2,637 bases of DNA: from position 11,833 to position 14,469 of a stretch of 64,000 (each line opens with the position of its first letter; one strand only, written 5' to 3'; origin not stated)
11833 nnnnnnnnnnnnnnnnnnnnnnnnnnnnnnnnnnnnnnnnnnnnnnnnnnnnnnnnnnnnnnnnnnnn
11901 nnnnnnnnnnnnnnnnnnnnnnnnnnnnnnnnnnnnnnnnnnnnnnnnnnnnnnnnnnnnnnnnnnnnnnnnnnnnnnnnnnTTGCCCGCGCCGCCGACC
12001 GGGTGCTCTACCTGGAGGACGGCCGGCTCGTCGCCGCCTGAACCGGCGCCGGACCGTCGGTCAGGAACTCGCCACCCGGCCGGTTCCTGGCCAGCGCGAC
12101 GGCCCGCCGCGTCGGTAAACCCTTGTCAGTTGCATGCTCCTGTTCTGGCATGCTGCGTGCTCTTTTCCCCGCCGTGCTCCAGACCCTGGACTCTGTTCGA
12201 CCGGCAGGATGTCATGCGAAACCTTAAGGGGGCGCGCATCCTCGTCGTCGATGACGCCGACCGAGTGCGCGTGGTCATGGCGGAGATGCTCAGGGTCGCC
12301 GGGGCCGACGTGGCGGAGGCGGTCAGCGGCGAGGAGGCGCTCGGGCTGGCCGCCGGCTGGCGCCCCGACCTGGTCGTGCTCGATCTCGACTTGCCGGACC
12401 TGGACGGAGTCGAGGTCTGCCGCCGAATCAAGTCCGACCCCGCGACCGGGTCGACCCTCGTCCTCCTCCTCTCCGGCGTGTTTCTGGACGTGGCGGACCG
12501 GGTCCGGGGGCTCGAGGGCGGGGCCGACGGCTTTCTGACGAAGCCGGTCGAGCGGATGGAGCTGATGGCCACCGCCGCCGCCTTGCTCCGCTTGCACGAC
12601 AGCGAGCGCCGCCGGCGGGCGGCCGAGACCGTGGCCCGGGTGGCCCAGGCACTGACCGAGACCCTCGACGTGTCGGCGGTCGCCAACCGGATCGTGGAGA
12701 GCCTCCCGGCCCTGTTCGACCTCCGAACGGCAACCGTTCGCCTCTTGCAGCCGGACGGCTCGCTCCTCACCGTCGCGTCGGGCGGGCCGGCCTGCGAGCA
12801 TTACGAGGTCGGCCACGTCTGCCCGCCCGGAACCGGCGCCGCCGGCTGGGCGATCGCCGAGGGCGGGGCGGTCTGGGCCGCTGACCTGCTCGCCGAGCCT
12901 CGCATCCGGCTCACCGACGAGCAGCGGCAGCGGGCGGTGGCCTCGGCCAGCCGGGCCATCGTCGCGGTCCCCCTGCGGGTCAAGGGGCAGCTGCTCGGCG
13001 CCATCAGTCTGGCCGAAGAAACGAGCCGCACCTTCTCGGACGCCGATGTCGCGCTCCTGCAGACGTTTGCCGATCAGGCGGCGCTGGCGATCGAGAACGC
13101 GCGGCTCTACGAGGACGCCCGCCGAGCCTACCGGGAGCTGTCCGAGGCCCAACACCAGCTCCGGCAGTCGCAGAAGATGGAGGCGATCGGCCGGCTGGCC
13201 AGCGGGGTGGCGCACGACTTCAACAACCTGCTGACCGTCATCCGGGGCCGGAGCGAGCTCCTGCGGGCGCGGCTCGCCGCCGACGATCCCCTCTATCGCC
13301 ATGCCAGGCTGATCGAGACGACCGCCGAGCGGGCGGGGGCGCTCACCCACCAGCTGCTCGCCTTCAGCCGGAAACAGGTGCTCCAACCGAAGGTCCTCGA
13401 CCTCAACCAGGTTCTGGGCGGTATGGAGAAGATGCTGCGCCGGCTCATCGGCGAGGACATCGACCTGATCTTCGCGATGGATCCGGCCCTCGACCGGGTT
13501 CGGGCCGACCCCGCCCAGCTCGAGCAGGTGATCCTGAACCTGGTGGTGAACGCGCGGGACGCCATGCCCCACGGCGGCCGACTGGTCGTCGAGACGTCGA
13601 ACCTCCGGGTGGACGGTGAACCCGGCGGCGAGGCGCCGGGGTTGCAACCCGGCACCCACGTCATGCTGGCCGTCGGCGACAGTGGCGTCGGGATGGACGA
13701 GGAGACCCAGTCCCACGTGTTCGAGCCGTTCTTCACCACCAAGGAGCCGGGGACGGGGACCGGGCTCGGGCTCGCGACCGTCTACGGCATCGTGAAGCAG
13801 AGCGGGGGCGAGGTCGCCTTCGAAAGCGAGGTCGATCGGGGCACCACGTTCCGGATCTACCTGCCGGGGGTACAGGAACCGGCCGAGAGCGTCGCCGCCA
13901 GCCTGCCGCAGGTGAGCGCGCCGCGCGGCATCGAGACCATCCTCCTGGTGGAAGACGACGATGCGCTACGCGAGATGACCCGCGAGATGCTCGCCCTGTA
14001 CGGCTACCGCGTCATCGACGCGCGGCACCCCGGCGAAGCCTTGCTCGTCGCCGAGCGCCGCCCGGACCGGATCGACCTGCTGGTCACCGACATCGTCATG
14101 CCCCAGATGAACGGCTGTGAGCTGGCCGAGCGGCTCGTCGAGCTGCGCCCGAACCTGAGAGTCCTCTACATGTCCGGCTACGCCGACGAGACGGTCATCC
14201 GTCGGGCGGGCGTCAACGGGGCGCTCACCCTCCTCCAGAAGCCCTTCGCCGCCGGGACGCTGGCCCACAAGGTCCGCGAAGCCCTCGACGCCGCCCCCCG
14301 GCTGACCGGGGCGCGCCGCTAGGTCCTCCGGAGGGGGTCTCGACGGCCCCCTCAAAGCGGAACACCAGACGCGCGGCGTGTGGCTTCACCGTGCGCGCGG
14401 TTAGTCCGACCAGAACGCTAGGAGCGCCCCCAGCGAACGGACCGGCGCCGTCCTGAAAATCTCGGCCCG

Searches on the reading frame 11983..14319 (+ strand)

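Call 14: search_protein_families(library=pfam, proteins=[window:11983-14319:+], max_evalue=0.001)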
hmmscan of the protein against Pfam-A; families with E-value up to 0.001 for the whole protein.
window:11983-14319:+ (779 aa): 7 families
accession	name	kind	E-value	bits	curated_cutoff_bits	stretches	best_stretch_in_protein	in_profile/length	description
PF00072.30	Response_reg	-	9.2e-45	151.8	30.2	2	86-197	1-109/111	Response regulator receiver domain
PF02518.31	HATPase_c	-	4.2e-22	79.1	26.4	1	509-628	2-108/111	Histidine kinase-, DNA gyrase B-, and HSP90-like ATPase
PF13185.12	GAF_2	-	9.9e-19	68.3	28.6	1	228-371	2-136/136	GAF domain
PF01590.32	GAF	-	2.7e-16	60.7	22.4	1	230-370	2-133/133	GAF domain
PF13492.12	GAF_3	-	3.2e-13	50.6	27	1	234-372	6-129/129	GAF domain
PF00512.31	HisKA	-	2.9e-09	37.3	26.9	1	403-465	3-64/66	His Kinase A (phospho-acceptor) domain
PF11849.14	DUF3369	-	0.00027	21.7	27.2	0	346-378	135-167/168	Domain of unknown function (DUF3369)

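Call 79: search_protein_families(library=ncbifam, proteins=[window:11983-14319:+], max_evalue=1e-10)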
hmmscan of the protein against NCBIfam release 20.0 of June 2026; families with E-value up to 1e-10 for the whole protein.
window:11983-14319:+ (779 aa): 112 families (the best 25 are shown)
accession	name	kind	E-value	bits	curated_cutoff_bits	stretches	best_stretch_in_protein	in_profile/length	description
NF046020.1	HisKinCckABruc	equivalog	1.2e-123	413.8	1000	1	390-769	468-868/868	cell cycle histidine kinase CckA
NF010076.0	PRK13557.1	subfamily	3.8e-114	382.1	631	1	388-772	149-537/540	histidine kinase famiy protein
NF046026.1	HisKinCckACaul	equivalog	1.2e-107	360.7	1000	2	390-769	290-677/678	cell cycle histidine kinase CckA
NF010411.0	PRK13837.1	equivalog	1.9e-86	290.8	647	1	199-773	259-817/828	two-component system VirA-like sensor kinase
NF052574.1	HisKinEspCMyxo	equivalog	7.2e-56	189.8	1200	2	387-769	402-784/785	serine histidine kinase EspC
NF008468.0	PRK11360.1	equivalog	6.6e-48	163.5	646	1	385-632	379-611/616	two-component system sensor histidine kinase AtoS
TIGR02956.1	TMAO_torS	equivalog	1.6e-47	162.3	676.5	2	468-770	533-822/967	TMAO reductase system sensor histidine kinase/response regulator TorS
NF052573.1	HisKinEspAMyxo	equivalog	3.4e-44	151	1400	1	383-734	365-716/755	serine histidine kinase EspA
NF008302.0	PRK11091.1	equivalog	5.4e-41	140.6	838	2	404-722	285-595/779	aerobic respiration two-component sensor histidine kinase ArcB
NF007688.0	PRK10364.1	equivalog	1.1e-40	139.7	479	1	379-629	217-451/460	two-component system sensor histidine kinase ZraS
NF011874.0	PRK15347.1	equivalog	4.4e-38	130.9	852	2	85-197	692-805/921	two component system sensor kinase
NF047466.1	hybrid_RR_LvrB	exception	6e-38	131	500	1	372-628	122-375/377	hybrid histidine kinase/response regulator LvrB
NF007135.0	PRK09581.1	equivalog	9.3e-35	120.3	474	1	84-213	3-134/457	PleD family two-component system response regulator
NF045944.1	ResRegRpaBCyano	equivalog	5.9e-34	117.4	330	1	87-222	1-132/229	response regulator transcription factor RpaB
NF008543.0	PRK11466.1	equivalog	3.1e-33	114.7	982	1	484-762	532-792/914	TMAO reductase system sensor histidine kinase/response regulator TorS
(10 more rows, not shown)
